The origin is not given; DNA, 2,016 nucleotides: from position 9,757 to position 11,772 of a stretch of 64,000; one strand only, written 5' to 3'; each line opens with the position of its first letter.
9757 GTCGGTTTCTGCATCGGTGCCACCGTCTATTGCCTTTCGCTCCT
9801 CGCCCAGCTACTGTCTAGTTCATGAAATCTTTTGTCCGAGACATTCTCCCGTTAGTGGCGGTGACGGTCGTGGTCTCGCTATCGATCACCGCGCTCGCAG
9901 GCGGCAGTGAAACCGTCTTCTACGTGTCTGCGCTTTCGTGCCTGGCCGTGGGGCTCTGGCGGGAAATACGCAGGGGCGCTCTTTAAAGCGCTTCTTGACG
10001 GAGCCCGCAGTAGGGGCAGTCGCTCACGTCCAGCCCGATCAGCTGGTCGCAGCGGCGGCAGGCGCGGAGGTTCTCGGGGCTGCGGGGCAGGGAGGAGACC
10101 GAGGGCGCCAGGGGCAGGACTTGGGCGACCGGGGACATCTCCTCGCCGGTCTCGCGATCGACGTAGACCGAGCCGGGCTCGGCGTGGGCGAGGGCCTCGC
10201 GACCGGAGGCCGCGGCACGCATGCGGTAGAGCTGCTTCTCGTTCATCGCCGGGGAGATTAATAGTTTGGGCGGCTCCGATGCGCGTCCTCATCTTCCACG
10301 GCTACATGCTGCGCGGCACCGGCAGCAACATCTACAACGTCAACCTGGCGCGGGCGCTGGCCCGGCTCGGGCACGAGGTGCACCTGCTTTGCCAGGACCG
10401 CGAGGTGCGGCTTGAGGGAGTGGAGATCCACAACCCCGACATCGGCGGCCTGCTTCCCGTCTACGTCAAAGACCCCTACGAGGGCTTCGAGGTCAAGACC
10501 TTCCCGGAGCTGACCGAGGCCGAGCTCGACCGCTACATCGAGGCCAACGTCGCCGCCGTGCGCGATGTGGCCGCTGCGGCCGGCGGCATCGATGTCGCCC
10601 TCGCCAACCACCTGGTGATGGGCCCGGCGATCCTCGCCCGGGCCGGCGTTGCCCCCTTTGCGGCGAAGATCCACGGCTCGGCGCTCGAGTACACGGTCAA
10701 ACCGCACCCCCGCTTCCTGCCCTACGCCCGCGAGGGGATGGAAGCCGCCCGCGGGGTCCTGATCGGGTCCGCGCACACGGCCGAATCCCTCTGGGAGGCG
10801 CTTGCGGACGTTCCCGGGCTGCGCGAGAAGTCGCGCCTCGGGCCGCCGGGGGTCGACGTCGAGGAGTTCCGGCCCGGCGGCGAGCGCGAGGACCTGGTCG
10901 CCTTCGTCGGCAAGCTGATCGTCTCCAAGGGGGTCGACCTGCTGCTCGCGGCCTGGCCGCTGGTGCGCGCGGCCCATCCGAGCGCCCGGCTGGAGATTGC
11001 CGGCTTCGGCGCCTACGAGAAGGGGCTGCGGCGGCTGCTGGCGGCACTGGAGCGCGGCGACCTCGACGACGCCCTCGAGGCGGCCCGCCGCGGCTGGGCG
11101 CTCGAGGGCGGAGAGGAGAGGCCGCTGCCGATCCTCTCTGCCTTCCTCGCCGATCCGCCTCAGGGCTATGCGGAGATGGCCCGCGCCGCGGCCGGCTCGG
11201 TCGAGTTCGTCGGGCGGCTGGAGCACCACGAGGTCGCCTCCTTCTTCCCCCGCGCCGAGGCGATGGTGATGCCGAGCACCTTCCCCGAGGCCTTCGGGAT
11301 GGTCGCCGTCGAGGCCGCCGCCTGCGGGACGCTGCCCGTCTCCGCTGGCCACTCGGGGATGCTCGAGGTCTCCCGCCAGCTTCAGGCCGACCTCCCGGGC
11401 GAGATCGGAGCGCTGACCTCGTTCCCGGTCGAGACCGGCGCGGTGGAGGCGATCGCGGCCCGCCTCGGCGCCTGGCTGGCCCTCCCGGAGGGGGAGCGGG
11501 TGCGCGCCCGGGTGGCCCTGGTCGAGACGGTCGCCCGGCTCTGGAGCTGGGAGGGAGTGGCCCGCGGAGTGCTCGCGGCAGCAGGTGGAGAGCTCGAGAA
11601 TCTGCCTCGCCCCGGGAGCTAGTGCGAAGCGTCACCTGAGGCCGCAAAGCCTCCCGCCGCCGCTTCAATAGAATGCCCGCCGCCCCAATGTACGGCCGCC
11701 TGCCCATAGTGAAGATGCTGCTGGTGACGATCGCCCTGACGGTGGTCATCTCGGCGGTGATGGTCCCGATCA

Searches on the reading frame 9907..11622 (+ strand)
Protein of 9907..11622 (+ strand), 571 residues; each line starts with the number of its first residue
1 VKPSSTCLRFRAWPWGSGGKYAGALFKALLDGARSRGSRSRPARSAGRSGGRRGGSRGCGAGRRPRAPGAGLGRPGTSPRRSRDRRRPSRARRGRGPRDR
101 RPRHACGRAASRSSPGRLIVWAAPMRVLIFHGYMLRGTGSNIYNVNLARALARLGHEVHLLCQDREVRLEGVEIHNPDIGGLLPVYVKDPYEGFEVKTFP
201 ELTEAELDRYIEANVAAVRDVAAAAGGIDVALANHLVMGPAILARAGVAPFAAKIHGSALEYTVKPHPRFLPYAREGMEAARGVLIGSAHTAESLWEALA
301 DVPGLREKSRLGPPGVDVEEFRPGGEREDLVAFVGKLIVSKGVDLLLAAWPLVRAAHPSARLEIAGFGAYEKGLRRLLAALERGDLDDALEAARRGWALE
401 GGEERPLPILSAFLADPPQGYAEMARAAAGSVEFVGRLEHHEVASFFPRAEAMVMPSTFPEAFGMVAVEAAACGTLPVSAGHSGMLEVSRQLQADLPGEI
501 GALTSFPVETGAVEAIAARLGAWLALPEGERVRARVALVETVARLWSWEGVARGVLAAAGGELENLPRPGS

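Call 74: search_protein_families(library=pfam, proteins=[window:9907-11622:+], max_evalue=0.0001)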
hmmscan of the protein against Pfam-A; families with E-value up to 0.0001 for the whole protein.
window:9907-11622:+ (571 aa): 4 families
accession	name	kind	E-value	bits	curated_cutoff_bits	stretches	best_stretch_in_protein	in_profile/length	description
PF00534.26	Glycos_transf_1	-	5.5e-21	75.3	26.4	2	430-527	73-159/172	Glycosyl transferases group 1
PF13692.12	Glyco_trans_1_4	-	1.2e-16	61.7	27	2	423-492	51-118/142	Glycosyl transferases group 1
PF13439.12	Glyco_transf_4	-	1.5e-10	41.8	28.5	1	139-319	3-169/170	Glycosyltransferase Family 4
PF20706.3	GT4-conflict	-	8.5e-07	28.7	26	1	441-554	273-384/385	Family 4 Glycosyltransferase in conflict systems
